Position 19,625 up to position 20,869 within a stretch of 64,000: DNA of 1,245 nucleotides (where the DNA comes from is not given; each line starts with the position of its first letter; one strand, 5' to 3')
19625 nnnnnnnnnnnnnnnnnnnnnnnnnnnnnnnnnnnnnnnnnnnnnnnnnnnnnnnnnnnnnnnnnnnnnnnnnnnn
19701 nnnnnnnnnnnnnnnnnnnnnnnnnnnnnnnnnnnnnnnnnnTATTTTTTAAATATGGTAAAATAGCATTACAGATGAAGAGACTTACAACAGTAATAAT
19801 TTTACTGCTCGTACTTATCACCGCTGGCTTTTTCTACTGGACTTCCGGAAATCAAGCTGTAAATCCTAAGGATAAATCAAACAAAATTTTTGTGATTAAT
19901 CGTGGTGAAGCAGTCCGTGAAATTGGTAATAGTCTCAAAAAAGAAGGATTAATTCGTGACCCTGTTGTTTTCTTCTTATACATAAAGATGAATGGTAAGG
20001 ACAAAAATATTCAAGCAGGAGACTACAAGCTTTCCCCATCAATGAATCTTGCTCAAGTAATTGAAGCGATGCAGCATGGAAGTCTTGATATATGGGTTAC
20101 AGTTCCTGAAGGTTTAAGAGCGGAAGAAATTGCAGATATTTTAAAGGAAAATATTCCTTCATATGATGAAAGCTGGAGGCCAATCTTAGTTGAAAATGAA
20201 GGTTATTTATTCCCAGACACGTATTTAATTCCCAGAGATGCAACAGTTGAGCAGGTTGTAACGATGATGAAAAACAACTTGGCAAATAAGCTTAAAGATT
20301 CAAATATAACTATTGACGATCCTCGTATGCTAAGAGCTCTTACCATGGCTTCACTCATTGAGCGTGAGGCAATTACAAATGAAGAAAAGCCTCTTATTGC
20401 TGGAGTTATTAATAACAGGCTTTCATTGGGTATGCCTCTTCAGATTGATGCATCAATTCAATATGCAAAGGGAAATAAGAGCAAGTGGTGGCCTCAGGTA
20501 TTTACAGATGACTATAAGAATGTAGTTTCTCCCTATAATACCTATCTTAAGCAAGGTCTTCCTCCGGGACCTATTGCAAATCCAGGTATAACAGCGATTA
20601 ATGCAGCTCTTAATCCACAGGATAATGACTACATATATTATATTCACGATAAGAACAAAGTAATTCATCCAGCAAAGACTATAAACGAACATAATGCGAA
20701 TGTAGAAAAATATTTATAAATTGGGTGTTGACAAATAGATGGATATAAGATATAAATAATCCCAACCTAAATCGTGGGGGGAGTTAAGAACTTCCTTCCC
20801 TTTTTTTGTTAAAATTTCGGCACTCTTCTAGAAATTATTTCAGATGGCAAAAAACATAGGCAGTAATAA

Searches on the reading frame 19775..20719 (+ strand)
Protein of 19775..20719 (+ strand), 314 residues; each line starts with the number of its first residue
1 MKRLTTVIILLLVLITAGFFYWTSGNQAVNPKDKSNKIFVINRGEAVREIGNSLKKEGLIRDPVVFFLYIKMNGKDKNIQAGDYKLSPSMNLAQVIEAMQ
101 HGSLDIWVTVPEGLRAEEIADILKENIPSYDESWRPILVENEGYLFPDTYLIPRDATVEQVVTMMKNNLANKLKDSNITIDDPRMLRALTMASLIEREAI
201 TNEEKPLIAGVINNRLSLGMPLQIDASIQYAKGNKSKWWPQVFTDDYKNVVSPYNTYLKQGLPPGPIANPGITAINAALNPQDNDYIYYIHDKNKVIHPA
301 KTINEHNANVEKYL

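Call 69: search_protein_families(library=pfam, proteins=[window:19775-20719:+], max_evalue=0.001)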
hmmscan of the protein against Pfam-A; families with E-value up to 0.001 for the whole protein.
window:19775-20719:+ (314 aa): 1 family
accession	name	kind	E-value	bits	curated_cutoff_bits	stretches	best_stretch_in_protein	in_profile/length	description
PF02618.21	YceG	-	1.9e-78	264.1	32.4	1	39-312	1-275/275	YceG-like family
